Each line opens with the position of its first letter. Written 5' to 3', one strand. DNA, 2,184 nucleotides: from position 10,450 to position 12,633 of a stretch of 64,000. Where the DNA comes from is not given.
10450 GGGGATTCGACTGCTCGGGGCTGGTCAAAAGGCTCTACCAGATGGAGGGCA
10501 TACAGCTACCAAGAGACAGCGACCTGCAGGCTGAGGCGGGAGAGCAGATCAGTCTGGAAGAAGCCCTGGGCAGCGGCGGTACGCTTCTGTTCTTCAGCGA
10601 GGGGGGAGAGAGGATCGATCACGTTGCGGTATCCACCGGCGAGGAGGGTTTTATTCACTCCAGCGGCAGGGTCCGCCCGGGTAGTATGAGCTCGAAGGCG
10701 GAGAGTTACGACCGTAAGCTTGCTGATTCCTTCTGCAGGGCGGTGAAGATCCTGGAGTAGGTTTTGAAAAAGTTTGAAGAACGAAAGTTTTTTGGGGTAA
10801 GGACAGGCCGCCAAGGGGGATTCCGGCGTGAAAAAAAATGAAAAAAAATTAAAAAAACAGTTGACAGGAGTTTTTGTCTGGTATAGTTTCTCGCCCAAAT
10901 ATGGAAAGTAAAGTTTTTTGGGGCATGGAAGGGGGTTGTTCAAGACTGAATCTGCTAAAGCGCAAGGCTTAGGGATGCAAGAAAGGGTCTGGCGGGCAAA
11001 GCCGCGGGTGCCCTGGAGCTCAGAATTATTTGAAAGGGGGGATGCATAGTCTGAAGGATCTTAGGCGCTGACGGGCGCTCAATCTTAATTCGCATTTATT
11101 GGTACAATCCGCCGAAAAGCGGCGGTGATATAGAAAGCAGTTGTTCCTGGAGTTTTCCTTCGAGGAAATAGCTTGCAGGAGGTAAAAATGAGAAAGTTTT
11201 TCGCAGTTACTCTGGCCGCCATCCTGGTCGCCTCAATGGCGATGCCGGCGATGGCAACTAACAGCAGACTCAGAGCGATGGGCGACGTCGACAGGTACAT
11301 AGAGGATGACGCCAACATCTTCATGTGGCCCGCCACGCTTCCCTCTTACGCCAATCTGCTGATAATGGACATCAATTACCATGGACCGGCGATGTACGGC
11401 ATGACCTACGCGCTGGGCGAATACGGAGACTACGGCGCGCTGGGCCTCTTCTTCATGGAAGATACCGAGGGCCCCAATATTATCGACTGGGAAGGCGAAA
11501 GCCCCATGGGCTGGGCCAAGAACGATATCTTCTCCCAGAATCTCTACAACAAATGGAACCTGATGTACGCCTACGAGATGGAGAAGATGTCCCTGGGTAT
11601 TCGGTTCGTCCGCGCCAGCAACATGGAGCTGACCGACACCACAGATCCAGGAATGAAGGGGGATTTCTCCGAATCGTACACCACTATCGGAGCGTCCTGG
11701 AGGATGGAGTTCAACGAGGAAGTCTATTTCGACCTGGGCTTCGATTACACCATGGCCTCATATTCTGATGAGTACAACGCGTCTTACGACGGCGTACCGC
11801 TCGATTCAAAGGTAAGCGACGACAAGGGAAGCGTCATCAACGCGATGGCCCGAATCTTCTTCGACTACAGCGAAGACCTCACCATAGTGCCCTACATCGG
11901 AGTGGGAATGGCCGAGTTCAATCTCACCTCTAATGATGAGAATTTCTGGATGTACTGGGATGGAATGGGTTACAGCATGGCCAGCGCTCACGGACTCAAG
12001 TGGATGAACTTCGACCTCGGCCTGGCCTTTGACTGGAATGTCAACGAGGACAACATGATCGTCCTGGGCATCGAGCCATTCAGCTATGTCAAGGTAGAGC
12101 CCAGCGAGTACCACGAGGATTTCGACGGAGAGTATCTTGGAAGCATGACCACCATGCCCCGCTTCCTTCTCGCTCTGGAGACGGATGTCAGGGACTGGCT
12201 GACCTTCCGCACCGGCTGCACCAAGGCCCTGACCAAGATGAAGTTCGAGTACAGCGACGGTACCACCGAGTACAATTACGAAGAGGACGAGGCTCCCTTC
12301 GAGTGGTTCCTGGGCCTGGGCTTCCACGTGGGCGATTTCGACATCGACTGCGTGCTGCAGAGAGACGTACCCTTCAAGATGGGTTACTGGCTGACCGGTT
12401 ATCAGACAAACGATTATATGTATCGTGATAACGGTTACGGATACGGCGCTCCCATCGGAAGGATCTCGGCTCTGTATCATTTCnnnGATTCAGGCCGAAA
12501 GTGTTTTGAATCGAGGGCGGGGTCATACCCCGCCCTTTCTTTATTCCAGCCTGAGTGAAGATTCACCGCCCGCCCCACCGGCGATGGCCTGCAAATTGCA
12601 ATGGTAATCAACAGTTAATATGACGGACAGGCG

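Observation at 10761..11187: Promoter of the outer-membrane-protein gene: three A-tracts phased at exactly 10 bp before the -35, flanked by two copies of a 14-nt direct repeat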

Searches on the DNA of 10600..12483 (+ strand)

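Call 4: search_rna_families(source=window, start=10600, end=11400, threshold=evalue, max_evalue=10, show_alignments=2)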
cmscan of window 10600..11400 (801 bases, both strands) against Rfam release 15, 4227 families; matches with E-value up to 10: 2.
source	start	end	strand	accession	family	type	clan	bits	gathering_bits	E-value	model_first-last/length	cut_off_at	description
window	11187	11274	+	RF03342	mir-1467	Gene; miRNA;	-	15.6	90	7.8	1-93/93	no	mir-1467 microRNA precursor family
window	11038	11090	+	RF01134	sR30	Gene; snRNA; snoRNA; CD-box;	-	11.2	38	4.8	1-57/57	no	Small nucleolar RNA sR30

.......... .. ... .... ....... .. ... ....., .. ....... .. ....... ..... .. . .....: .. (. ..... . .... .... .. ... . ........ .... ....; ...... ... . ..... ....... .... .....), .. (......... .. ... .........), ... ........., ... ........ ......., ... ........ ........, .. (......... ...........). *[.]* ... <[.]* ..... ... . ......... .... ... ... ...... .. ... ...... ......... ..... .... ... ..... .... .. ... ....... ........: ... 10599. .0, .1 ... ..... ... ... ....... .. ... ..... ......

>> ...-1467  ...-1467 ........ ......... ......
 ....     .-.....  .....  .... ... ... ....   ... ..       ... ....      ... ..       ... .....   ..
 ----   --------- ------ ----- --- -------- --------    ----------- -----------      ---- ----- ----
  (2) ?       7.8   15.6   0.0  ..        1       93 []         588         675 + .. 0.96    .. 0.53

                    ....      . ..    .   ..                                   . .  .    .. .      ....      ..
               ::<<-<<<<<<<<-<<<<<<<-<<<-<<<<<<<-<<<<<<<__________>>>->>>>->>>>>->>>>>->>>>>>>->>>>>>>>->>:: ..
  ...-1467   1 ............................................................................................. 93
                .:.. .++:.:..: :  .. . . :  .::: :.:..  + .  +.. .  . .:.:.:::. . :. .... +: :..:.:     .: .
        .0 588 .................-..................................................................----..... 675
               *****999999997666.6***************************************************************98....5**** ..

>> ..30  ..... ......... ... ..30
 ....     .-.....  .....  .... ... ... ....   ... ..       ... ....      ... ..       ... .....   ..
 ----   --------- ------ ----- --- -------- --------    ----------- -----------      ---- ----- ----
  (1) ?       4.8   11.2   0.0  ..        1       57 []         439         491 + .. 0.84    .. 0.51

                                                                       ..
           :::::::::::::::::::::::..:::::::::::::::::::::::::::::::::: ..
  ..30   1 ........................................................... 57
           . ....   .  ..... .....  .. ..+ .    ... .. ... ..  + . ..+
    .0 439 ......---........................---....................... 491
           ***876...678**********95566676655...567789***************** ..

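Call 37: build_rna_model(alignment_id=A4, structure=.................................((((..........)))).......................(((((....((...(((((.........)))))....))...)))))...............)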
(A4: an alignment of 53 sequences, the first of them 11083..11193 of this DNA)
Model R1 built from alignment A4 (53 sequences, 136 columns); structure: as given.
model positions 113; base pairs 16; branch points 1; effective number of sequences 5.87; information 0.59 bits per position. Calibrated on 0.2 Mb of random sequence (short: E-values are rough).
structure used (alignment columns):
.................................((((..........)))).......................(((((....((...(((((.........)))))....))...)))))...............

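Call 38: search_with_rna_model(model_id=R1, sources=[window, L003, L005, L006, L008, L009, L010, L011, L012, L013, L014, L015, L016, L017, L018, L019, L020, L021, L022, L023, L025, L026, L027, L028, L029, L030, L031, L032, L033, L034, L035, L036, L037, L038, L039, L040, L041, L042, L043, L044, L045, L046, L047, L048, L049, L050, L051, L052, L053, L054, L055, L056, L057, L058, L059, L060, L061, L062, L064, L065, L066, L067, L069, L070, L071, L072, L073, L074, L075, L076, L077, L078, L079, L080, L081, L082, L083, L084, L085, L086, L087, L088, L089, L090, L091, L092, L093, L094, L095], max_evalue=1, make_alignment=true)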
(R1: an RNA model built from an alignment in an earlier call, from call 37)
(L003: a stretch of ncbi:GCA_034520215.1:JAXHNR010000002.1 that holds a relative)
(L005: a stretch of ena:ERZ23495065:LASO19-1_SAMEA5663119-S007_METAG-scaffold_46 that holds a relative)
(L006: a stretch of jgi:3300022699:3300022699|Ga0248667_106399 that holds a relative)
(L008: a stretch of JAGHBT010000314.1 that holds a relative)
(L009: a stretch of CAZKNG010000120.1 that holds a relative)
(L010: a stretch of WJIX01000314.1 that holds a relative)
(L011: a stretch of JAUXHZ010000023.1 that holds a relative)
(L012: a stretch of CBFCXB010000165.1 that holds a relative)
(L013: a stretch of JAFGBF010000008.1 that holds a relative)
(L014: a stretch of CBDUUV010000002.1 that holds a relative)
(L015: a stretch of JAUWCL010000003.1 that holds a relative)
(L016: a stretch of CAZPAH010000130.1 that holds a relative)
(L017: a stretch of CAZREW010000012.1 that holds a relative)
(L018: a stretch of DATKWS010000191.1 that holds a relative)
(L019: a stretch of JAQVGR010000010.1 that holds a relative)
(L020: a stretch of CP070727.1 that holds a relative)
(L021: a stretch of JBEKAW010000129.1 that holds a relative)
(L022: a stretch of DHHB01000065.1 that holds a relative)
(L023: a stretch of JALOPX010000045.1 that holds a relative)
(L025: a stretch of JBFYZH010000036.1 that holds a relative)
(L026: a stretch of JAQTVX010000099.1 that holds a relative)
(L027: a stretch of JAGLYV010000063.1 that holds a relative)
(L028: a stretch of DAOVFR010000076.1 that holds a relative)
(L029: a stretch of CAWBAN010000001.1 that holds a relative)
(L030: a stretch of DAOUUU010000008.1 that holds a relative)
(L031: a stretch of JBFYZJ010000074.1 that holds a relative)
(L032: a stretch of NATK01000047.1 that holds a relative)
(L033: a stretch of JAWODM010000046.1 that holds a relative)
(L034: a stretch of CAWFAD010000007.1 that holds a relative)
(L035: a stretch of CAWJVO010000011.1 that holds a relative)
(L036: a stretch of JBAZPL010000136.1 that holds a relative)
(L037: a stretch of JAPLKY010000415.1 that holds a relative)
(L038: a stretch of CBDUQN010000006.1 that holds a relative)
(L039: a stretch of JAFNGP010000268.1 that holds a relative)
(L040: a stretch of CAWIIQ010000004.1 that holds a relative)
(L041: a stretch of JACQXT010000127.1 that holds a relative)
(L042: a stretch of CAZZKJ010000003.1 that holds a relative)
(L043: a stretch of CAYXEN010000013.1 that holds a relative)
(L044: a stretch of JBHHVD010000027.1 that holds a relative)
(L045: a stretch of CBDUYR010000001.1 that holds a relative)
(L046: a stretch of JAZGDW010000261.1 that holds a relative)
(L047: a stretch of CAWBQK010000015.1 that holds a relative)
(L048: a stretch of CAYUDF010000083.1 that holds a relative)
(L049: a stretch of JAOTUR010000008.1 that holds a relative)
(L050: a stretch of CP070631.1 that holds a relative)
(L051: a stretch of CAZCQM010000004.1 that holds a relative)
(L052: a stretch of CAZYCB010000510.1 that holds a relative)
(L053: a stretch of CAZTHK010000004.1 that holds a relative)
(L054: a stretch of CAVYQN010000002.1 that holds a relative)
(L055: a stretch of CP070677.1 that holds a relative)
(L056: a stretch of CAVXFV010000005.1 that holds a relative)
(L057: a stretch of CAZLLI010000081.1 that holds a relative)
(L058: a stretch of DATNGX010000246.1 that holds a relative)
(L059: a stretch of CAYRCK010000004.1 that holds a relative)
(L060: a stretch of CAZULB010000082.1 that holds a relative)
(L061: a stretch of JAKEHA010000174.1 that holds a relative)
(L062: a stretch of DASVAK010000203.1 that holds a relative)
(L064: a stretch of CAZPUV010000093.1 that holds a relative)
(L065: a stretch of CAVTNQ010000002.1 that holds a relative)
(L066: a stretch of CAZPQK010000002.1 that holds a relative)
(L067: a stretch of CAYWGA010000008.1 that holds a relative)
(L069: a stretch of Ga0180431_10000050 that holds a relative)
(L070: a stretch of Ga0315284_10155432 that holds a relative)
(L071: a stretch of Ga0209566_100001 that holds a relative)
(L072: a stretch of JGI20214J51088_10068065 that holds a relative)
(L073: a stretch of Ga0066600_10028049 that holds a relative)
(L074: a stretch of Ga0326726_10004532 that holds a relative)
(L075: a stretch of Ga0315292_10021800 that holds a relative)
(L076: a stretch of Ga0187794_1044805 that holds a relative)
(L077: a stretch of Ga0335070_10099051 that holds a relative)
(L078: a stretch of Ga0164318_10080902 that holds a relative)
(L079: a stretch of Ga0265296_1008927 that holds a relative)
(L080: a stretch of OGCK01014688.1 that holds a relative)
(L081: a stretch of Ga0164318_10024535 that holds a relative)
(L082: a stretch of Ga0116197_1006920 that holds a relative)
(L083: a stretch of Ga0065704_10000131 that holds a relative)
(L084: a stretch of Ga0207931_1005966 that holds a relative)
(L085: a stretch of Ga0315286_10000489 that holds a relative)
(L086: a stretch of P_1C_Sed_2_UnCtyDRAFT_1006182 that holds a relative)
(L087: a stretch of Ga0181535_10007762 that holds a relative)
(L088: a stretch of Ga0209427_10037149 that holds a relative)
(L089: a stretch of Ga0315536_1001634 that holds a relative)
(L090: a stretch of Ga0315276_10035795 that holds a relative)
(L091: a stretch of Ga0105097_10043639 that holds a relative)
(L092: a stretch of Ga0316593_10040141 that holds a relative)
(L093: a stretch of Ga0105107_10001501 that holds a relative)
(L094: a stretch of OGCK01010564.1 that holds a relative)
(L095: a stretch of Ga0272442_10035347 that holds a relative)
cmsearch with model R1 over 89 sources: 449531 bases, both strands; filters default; matches with E-value up to 1: 66.
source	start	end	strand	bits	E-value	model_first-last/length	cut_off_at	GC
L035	1400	1506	+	105.9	1.7e-25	1-113/113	no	0.44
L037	1400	1506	+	105.9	1.7e-25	1-113/113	no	0.44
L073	1526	1632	+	105.9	1.7e-25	1-113/113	no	0.44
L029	1400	1506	+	105.4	2.3e-25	1-113/113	no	0.45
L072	536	642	+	104.3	4.8e-25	1-113/113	no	0.44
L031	1400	1506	+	104.1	5.5e-25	1-113/113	no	0.46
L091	625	731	+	104.1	5.5e-25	1-113/113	no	0.46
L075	3158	3264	-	104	5.8e-25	1-113/113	no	0.44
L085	1106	1212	-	104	5.8e-25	1-113/113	no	0.44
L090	120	227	+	104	5.8e-25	1-113/113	no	0.42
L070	1981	2088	-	103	1.1e-24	1-113/113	no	0.43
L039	1400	1506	+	102.8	1.2e-24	1-113/113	no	0.45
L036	1400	1506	+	102.2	1.8e-24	1-113/113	no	0.45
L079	1737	1843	+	102.2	1.8e-24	1-113/113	no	0.45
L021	1394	1506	+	97.1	4.4e-23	1-113/113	no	0.43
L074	5603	5715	+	97.1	4.4e-23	1-113/113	no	0.43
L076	186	298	+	97.1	4.4e-23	1-113/113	no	0.43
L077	2288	2400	+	96.8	5.3e-23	1-113/113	no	0.42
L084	462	574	+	96.3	7.1e-23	1-113/113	no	0.43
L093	10538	10644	+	94.7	1.9e-22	1-113/113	no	0.48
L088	2919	3032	+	93.2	5.2e-22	1-113/113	no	0.44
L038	1392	1506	+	91.7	1.3e-21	1-113/113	no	0.45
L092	1256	1364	-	88.4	1e-20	1-113/113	no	0.48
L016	1398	1506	+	88.3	1.1e-20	1-113/113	no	0.49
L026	1394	1506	+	88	1.4e-20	1-113/113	no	0.42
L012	1395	1506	+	87.1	2.3e-20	1-113/113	no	0.37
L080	546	652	+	87.1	2.4e-20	1-113/113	no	0.52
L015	1387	1494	+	86.2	4.2e-20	1-113/113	no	0.51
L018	1396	1506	+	86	4.7e-20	1-113/113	no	0.41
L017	1388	1494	+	83.9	1.7e-19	1-113/113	no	0.52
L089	8719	8825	-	83.9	1.7e-19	1-113/113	no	0.52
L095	600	711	-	83.5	2.2e-19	1-113/113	no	0.47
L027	1393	1506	+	82.3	4.7e-19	1-113/113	no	0.42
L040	1387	1494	+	80.5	1.4e-18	1-113/113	no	0.55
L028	1398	1506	+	79.8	2.3e-18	1-113/113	no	0.44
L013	1400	1506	+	79.6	2.6e-18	1-113/113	no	0.45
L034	1395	1506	+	78.8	4.3e-18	1-113/113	no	0.46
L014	1399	1506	+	78.4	5.4e-18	1-113/113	no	0.44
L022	1395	1506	+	77.1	1.3e-17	1-113/113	no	0.48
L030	1390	1506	+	76.6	1.7e-17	1-113/113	no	0.43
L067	1388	1494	+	75.5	3.4e-17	1-113/113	no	0.48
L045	1386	1494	+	75.4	3.6e-17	1-113/113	no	0.51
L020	1395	1506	+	75.2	4.2e-17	1-113/113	no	0.46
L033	1404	1506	+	73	1.6e-16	1-113/113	no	0.43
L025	1395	1506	+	69.9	1.2e-15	1-113/113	no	0.44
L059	1392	1506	+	68.8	2.2e-15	1-113/113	no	0.42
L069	3299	3413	+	68.8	2.2e-15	1-113/113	no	0.42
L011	1398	1506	+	68.7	2.4e-15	1-113/113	no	0.45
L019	1387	1497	+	67.8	4.1e-15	1-113/113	no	0.51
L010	1304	1405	+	67.3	5.8e-15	1-113/113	no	0.41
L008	1399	1506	+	67.2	6.2e-15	1-113/113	no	0.39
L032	1036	1151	+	66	1.3e-14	1-113/113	no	0.43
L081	4315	4430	-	66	1.3e-14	1-113/113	no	0.43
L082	1693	1809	-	64.6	3.1e-14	1-113/113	no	0.48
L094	1304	1420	-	64.6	3.1e-14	1-113/113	no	0.48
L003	2896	3006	+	63.7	5.5e-14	1-113/113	no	0.35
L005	2897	3006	+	63.6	6e-14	1-113/113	no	0.42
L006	2903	3006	+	63.4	6.8e-14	1-113/113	no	0.4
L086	2571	2674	+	63.4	6.8e-14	1-113/113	no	0.4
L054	1395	1506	+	62.9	9.2e-14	1-113/113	no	0.46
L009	1398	1506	+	61.6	2.1e-13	1-113/113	no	0.38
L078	184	303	+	60.7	3.6e-13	1-113/113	no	0.42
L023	623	734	+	60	5.6e-13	1-113/113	no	0.48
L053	1406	1506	+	32.9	1.4e-05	1-113/113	no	0.42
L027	1450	1491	-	19.1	0.078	59-99/113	no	0.45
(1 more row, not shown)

Alignment A5: 66 matches aligned to the model, 130 columns, each read 5' to 3' on its own strand. Consensus structure (alignment columns), stored with it:
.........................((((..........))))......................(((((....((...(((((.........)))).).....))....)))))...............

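Call 73: search_rna_families(sources=[L003, L005, L006, L012, L013, L015, L016, L019, L020, L021, L023, L029, L030, L032, L038, L041, L047, L050, L057, L066], threshold=gathering)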
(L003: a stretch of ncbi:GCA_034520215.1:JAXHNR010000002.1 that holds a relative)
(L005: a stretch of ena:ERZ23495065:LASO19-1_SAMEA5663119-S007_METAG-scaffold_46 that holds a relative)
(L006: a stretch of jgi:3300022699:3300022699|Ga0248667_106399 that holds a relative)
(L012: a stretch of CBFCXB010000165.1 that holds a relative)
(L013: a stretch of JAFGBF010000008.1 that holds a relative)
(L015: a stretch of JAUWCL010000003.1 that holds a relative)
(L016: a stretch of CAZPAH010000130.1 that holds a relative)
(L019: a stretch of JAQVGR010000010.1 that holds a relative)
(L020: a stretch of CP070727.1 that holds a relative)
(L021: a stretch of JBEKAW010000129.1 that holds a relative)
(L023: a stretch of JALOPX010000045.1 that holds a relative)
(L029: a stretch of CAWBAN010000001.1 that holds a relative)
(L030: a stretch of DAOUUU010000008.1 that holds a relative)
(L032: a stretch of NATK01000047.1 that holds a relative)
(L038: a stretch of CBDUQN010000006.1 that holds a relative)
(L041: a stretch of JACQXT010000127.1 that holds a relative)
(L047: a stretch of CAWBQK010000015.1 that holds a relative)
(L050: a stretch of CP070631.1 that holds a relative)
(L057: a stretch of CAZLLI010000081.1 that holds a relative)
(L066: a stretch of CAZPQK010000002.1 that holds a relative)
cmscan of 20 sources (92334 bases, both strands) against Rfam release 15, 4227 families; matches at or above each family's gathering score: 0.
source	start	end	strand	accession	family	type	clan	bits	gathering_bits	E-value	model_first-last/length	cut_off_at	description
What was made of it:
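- There is no Rfam match (calls 4, 73).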

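Call 77: search_with_rna_model(model_id=R1, source=window, filters=off, max_evalue=10, show_alignments=1)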
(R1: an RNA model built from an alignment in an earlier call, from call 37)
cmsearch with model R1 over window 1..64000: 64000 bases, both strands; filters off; matches with E-value up to 10: 8.
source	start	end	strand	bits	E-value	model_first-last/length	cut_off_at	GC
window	11084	11193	+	64.9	3.8e-15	1-113/113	no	0.43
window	59610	59663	-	10.8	2.1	1-113/113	no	0.41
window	34778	34818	-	9.4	5.2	1-113/113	no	0.41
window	11145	11180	-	9.2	5.6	59-99/113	no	0.47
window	3473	3577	+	8.7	7.8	1-113/113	no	0.46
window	29017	29056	-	8.7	8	1-113/113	no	0.38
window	48647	48700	+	8.7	8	1-113/113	no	0.37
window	51041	51117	+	8.6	8.2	1-113/113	no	0.48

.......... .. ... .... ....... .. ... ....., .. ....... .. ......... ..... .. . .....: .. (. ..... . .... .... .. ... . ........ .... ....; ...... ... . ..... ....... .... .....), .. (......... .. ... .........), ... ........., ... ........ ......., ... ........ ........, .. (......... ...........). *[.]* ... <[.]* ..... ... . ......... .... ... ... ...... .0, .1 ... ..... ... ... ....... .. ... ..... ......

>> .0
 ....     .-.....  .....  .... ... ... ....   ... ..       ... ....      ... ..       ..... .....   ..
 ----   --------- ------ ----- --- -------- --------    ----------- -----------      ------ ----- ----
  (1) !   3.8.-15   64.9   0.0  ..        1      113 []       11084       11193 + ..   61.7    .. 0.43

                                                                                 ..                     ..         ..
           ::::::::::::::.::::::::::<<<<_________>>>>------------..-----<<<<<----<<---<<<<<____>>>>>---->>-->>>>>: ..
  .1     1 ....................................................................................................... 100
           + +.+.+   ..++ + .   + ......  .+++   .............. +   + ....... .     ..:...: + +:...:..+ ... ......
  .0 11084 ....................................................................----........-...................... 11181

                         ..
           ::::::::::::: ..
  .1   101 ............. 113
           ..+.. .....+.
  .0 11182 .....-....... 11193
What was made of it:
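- The covariance model finds one copy per Krumholzibacteria-type locus and one in the window (calls 38, 77).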
